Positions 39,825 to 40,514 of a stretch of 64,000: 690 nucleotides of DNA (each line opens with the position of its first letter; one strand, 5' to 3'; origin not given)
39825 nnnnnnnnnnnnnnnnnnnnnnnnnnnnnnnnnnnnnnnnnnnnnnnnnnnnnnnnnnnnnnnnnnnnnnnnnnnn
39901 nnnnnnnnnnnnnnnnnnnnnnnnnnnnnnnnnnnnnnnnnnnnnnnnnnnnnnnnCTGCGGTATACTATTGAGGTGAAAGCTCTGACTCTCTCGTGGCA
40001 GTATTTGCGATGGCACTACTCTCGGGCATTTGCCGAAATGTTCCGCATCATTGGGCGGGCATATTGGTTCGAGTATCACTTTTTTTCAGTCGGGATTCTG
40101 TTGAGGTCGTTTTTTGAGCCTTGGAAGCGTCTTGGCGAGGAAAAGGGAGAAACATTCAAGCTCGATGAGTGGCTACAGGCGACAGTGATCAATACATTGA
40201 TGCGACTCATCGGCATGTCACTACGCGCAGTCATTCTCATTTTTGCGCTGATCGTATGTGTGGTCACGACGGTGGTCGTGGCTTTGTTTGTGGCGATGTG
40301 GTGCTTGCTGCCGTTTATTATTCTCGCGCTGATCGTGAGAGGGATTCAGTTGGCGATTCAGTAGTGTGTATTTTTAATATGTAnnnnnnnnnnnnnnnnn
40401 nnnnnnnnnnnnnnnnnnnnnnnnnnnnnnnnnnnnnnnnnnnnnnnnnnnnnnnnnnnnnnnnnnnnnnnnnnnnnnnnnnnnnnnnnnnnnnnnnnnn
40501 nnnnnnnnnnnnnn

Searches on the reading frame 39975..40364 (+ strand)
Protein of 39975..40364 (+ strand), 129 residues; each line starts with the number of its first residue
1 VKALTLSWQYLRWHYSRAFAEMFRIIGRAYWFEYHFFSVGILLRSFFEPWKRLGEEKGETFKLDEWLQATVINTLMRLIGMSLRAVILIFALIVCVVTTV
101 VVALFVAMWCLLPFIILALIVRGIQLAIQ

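Call 3: search_protein_families(library=pfam, proteins=[window:39975-40364:+], max_evalue=0.01)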
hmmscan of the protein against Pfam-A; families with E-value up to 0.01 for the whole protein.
window:39975-40364:+ (129 aa): 0 families

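Call 4: search_protein_families(library=ncbifam, proteins=[window:39975-40364:+], max_evalue=0.01)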
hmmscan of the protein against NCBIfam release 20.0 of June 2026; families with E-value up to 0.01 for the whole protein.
window:39975-40364:+ (129 aa): 0 families

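Call 25: find_homologous_proteins(query=A1)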
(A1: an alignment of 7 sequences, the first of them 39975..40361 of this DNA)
Query A1 (7 sequences) (129 aa, profile of the alignment): 135 proteins with E <= 0.001 among 8000 candidates; the best 120 are listed.
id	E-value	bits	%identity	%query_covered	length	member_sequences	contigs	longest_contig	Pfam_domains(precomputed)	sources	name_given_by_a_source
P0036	2.8e-47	178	36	98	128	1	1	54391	-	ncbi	-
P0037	5.7e-46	174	88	100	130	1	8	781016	-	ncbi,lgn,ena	ncbi:MAG: hypothetical protein AAB391_01410 [Patescibacteria group bacterium]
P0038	9.4e-46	173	30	99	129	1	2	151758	-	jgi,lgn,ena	-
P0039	3.0e-44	168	86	100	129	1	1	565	-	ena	-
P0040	4.4e-44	167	33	81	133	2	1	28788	-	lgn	-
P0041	2.0e-41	159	80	100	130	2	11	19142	-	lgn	-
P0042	5.7e-41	157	75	90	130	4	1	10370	-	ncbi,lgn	-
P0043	2.6e-40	155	33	98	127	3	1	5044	-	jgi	jgi:hypothetical protein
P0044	4.9e-40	154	42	78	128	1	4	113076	-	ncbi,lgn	-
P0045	1.2e-39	153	33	91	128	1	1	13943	-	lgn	-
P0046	2.0e-39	152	46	75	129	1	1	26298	-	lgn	-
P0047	4.5e-39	151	41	99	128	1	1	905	-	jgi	jgi:hypothetical protein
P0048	1.3e-37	147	43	89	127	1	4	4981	-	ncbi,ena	-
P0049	1.9e-37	146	39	91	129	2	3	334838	-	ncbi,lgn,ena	ncbi:MAG: hypothetical protein AAB364_00370 [Patescibacteria group bacterium]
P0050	2.3e-37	146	42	91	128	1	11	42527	-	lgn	-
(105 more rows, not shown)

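Call 54: search_protein_families(library=padloc, proteins=[window:39975-40364:+], max_evalue=0.01)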
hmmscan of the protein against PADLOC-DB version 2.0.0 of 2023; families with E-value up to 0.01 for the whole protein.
window:39975-40364:+ (129 aa): 0 families

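Call 69: list_cluster_members(proteins=[P0001, window:39975-40361:+])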
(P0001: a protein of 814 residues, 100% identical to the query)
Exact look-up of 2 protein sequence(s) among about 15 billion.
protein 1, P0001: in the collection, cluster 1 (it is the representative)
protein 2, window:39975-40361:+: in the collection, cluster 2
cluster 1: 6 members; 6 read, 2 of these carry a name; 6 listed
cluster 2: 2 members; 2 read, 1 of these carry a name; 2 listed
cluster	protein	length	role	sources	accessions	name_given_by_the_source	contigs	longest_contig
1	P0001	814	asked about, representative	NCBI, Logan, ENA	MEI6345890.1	MAG: AAA family ATPase [bacterium]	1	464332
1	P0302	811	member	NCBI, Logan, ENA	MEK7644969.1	MAG: AAA family ATPase [Patescibacteria group bacterium]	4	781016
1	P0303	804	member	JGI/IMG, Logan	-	-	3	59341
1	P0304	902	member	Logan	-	-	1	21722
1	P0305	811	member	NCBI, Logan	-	-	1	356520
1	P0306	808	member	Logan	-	-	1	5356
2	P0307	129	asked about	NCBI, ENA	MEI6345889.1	MAG: hypothetical protein WCO79_01525 [bacterium]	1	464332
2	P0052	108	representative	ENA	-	-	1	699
